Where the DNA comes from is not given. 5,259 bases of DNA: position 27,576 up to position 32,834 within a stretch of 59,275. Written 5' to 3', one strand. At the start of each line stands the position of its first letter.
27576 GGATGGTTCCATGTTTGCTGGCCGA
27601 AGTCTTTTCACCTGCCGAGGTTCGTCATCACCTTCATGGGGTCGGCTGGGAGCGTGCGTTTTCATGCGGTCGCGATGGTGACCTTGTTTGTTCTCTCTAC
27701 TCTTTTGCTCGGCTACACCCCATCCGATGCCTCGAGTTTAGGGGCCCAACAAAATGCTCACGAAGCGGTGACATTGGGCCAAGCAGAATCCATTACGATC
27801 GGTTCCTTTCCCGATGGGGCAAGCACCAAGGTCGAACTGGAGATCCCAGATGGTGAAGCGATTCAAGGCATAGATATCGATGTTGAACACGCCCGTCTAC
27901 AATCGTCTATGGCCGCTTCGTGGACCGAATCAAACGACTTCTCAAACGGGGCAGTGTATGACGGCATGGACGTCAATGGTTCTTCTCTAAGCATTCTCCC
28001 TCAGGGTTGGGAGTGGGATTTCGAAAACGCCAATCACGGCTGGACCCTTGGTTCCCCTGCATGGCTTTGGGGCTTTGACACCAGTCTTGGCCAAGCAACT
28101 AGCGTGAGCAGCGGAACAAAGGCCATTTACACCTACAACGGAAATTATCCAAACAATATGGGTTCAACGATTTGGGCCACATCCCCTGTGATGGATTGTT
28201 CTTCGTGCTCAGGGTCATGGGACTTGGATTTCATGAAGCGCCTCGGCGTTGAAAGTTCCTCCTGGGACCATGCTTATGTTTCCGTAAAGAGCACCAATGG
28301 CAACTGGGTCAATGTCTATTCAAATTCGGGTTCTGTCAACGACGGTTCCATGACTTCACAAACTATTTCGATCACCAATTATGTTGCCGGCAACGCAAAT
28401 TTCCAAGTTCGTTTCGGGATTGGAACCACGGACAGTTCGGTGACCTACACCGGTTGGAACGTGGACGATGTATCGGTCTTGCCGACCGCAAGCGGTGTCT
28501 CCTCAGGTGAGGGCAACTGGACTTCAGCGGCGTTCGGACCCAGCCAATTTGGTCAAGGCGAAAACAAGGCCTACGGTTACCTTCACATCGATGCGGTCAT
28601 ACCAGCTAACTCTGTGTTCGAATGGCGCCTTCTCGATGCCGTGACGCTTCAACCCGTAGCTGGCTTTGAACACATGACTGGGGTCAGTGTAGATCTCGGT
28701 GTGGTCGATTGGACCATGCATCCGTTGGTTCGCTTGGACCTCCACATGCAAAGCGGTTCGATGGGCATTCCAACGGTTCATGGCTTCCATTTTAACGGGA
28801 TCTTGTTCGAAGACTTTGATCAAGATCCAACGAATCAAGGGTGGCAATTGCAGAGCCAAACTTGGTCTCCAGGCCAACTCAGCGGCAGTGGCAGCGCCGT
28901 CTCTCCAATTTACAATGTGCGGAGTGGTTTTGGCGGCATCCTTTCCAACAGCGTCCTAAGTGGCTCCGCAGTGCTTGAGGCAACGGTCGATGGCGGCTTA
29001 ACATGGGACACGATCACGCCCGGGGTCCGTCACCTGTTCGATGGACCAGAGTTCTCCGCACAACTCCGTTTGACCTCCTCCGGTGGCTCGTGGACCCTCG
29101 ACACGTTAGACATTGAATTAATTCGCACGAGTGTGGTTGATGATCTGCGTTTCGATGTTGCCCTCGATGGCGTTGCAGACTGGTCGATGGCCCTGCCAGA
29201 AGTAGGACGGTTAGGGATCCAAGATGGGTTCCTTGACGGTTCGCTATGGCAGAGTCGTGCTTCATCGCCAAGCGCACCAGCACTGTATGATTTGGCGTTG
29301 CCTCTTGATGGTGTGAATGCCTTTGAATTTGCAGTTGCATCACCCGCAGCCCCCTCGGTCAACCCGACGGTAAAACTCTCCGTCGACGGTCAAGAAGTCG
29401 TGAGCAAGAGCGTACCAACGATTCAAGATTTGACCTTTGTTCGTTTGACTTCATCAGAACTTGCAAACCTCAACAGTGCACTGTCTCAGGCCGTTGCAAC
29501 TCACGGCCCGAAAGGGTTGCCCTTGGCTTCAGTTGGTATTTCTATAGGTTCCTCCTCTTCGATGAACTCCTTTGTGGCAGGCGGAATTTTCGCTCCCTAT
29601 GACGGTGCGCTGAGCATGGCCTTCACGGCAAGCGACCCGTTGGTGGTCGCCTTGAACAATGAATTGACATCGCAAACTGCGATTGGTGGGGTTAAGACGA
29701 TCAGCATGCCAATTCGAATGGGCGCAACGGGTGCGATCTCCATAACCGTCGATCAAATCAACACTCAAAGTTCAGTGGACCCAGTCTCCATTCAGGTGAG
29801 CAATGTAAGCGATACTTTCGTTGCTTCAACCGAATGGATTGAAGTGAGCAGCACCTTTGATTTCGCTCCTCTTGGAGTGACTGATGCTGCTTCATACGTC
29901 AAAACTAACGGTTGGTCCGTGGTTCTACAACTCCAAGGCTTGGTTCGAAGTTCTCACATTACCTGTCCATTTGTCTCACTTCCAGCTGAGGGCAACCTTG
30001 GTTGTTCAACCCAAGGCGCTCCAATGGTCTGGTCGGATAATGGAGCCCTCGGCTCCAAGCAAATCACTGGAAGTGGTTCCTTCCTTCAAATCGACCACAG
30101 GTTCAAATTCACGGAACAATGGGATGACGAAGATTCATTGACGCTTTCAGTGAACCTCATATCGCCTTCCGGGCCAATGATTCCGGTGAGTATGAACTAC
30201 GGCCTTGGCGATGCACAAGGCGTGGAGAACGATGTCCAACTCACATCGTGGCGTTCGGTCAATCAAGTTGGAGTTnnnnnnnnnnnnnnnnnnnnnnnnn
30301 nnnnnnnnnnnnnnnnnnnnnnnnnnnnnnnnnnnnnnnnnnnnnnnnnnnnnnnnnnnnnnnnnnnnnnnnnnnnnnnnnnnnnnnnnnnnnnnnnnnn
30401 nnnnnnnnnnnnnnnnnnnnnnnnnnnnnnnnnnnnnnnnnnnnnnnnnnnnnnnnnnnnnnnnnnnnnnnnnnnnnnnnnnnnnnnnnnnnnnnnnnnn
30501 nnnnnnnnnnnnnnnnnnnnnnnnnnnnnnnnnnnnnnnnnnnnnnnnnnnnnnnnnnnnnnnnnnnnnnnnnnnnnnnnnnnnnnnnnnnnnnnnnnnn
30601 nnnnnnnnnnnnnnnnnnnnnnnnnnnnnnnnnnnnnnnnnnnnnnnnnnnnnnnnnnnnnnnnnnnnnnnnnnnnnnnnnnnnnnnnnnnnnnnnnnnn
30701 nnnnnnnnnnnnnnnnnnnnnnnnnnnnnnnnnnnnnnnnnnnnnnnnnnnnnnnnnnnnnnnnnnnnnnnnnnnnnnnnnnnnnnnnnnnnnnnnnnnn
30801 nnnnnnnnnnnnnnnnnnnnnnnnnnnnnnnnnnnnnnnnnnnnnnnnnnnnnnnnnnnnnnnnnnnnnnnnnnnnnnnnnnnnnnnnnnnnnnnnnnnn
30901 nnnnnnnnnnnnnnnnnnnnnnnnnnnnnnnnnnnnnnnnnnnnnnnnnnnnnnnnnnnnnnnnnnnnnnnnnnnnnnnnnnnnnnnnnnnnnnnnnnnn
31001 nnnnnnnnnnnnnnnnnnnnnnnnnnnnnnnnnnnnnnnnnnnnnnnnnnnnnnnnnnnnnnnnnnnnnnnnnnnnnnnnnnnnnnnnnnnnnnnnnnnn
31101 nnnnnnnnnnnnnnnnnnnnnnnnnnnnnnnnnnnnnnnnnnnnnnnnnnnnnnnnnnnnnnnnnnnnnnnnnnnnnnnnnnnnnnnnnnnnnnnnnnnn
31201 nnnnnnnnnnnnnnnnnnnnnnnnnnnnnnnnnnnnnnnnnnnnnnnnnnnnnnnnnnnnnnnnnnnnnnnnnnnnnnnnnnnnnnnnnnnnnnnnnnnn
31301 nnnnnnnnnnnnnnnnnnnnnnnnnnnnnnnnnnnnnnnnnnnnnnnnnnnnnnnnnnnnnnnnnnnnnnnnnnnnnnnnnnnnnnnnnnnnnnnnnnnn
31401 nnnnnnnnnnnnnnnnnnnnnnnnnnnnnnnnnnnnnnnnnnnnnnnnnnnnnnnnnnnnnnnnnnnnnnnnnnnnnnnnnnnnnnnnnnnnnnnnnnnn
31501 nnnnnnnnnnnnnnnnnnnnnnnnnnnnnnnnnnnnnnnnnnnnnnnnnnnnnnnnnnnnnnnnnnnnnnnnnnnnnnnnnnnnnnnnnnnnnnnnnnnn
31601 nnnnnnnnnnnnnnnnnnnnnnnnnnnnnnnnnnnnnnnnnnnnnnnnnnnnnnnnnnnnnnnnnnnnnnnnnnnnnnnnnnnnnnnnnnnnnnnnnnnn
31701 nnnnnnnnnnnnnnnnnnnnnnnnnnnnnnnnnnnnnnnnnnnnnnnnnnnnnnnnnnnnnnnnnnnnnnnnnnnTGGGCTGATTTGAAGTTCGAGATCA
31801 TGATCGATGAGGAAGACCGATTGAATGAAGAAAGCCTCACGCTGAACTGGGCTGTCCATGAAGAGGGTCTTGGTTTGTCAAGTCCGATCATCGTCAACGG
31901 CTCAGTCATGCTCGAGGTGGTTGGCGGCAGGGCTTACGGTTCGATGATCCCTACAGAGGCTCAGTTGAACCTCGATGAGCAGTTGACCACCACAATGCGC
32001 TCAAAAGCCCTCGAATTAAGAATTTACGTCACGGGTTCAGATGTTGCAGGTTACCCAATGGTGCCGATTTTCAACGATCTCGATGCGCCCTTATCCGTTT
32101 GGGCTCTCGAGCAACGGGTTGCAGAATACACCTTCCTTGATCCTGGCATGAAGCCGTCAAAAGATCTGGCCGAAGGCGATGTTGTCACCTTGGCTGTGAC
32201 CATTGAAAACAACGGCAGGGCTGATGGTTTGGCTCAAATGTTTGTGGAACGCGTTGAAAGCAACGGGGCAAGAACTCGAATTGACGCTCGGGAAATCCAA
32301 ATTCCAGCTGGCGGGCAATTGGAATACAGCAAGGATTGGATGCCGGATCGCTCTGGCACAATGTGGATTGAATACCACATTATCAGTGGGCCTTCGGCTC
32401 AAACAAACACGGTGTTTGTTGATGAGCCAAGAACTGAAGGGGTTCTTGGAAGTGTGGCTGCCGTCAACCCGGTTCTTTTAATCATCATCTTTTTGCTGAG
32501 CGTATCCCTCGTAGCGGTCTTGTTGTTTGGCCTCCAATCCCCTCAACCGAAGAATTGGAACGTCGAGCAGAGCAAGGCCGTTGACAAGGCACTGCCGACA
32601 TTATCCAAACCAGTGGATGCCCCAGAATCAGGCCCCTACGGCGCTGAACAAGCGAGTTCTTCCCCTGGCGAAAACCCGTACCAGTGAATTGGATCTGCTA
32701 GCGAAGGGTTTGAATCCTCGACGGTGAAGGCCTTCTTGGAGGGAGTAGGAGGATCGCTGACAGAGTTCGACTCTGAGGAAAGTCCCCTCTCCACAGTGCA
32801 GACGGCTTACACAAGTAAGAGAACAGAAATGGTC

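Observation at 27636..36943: Module 1: giant CARDB-anchored surface protein convergent with a COG1033/MMPL-type exporter and a GT2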

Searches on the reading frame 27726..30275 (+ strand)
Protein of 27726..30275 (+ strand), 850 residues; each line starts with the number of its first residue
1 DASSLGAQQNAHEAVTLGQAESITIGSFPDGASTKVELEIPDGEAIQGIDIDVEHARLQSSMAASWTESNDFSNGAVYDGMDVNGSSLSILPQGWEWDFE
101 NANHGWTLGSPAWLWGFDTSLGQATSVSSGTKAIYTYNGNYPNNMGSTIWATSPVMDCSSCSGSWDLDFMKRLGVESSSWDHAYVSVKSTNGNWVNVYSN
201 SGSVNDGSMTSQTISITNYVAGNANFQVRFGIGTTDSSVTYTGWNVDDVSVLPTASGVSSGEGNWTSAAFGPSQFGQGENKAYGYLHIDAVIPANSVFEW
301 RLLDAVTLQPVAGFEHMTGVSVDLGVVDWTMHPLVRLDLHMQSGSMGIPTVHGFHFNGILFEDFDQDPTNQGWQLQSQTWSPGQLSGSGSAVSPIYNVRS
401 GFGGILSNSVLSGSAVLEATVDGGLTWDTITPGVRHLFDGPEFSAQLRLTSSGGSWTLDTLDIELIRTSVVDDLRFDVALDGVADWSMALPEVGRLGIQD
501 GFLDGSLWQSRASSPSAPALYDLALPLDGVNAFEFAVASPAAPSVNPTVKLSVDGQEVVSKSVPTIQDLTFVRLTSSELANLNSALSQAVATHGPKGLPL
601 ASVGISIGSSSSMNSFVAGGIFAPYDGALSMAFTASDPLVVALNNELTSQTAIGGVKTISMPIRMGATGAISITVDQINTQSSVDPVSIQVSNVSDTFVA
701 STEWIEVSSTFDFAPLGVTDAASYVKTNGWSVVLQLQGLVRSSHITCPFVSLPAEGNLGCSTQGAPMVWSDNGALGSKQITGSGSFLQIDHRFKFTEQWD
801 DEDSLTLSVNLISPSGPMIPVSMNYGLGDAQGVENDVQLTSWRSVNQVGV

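Call 79: predict_structure(alignment_id=A7)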
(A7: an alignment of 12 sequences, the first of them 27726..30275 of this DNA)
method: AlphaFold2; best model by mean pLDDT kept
length: 850 residues; sequences in the alignment: 12
mean_pLDDT: 80.1   pTM: 0.65
mean pLDDT of the five models: 80.1, 75.9, 71.0, 66.7, 63.7
residues with pLDDT >= 90: 256; 70-90: 435; 50-70: 82; < 50: 77
segments of 3 or more residues with pLDDT < 50: 1-29, 60-85, 274-278, 837-843, 847-850
pLDDT, mean of each block of 10 residues (from residue 1): 33 37 48 78 89 76 35 35 46 71 77 70 52 73 67 83 82 78 90 90 78 89 88 72 81 62 73 51 81 86 87 88 86 86 79 78 87 91 91 90 89 92 87 85 92 89 85 84 81 89 91 93 95 93 91 94 91 94 96 91 94 90 92 87 85 85 80 87 88 75 84 90 92 85 89 84 83 85 93 83 82 84 71 58 45
secondary structure, 60 per line:
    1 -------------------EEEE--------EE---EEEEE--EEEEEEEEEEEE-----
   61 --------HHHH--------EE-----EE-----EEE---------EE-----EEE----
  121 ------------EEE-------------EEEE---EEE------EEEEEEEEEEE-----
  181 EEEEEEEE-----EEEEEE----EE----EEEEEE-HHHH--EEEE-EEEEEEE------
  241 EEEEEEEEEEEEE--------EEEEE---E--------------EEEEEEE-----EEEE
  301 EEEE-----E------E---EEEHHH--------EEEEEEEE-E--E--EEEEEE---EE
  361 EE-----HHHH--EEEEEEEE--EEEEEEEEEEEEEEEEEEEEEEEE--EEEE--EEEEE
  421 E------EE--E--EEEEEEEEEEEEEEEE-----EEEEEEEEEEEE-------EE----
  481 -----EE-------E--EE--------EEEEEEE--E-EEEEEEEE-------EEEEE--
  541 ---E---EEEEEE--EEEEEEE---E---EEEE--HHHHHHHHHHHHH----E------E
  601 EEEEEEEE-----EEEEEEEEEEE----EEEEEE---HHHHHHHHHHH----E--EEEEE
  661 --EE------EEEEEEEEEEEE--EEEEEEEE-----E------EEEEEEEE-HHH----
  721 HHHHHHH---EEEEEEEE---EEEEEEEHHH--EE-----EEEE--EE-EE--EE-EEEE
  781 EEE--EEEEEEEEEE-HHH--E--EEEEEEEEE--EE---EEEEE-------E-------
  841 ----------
elements in order (helices of 4 or more, strands of 3 or more residues): E20-23 E37-41 E44-55 H69-72 E95-97 E114-116 E133-135 E149-152 E156-158 E165-175 E181-188 E194-199 E210-215 H217-220 E223-226 E228-234 E241-253 E262-266 E285-291 E297-304 E321-323 E335-342 E350-355 E359-362 H368-371 E374-381 E384-407 E410-413 E416-421 E435-450 E456-467 E508-514 E519-526 E534-538 E548-553 E556-562 E570-573 H576-588 E600-608 E614-624 E629-634 H638-648 E656-660 E671-682 E685-692 E705-712 H721-727 E731-738 E742-748 E761-764 E777-783 E786-795 E805-813 E821-825

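Call 86: fold_search(model_id=the predicted structure, library=pdb)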
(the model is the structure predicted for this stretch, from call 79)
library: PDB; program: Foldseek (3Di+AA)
matches with E <= 10: 1586; with E <= 0.001: 95
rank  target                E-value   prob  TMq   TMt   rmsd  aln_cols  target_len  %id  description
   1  5b4x_C                1.1e-11  1.00  0.13  0.15  25.7       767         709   11  Crystal structure of the ApoER2 ectodomain in complex with the Reelin R56 fragment (released 2017-04-26)
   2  2e26_A                1.5e-11  1.00  0.13  0.16  24.3       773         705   11  Crystal structure of two repeat fragment of reelin (released 2007-05-22)
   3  6a48                  2.0e-11  1.00  0.14  0.18  24.8       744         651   10  Crystal structure of reelin N-terminal region (released 2019-06-19)
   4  3a7q_A                7.3e-11  1.00  0.14  0.17  24.3       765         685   10  Structural basis for specific recognition of reelin by its receptors (released 2010-03-23)
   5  2v5y                  2.1e-08  1.00  0.12  0.18  36.4       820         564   10  Crystal structure of the receptor protein tyrosine phosphatase mu ectodomain (released 2007-09-11)
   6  8iyk_F                4.7e-08  0.54  0.07  0.07  41.4      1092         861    9  Tail tip conformation 1 of phage lambda tail (released 2023-10-18)
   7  9fx3_A                1.0e-06  0.77  0.10  0.08  32.4       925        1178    9  Structure of active human CD109 (released 2025-03-19)
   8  8k35_A                1.2e-06  0.69  0.10  0.10  41.0      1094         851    9  Structure of the bacteriophage lambda tail tip complex (released 2023-11-15)
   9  9fx2                  2.3e-06  0.66  0.10  0.08  32.8       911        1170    9  Structure of methylamine activated CD109 (released 2025-03-19)
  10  4gwm_A                4.7e-06  1.00  0.16  0.24  16.1       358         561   14  Crystal structure of human promeprin beta (released 2012-09-19)
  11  7uab_H                6.7e-06  1.00  0.16  0.24  16.4       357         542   12  Human pro-meprin alpha (zymogen state) (released 2022-11-02)
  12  7uab_E                7.0e-06  1.00  0.16  0.24  15.0       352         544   12  Human pro-meprin alpha (zymogen state) (released 2022-11-02)
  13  7auw_A                8.6e-06  1.00  0.16  0.25  16.7       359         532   15  Inhibitory complex of human meprin beta with mouse fetuin-B. (released 2021-04-14)
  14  7lyu_A                9.5e-06  1.00  0.13  0.28  22.2       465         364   12  Reelin repeat 8 (released 2022-06-15)
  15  7uaf_C                1.0e-05  1.00  0.16  0.24  16.2       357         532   13  Human meprin alpha inhibitory complex with compound 10d (N~3~,N~3~-bis[(2H-1,3-benzodioxol-5-yl)methyl]-N-hydroxy-beta (released 2022-11-02)
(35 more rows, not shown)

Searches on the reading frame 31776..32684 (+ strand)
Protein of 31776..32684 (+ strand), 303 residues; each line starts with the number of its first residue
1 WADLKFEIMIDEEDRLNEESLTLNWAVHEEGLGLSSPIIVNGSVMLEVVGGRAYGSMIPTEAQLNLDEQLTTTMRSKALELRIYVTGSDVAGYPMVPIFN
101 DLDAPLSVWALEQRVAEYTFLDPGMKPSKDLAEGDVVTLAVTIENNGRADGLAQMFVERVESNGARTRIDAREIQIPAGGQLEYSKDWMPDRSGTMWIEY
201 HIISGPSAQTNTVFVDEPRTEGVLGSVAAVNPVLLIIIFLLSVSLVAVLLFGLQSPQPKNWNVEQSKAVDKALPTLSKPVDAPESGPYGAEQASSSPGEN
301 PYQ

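Call 116: search_protein_families(library=ncbifam, proteins=[window:31776-32684:+], max_evalue=0.1)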
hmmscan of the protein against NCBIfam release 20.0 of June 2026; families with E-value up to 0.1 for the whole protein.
window:31776-32684:+ (303 aa): 1 family
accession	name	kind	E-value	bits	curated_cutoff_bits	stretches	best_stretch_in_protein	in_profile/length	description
TIGR04429.1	Phr_nterm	subfamily_domain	0.0063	17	25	1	237-256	5-24/28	Phr family secreted Rap phosphatase inhibitor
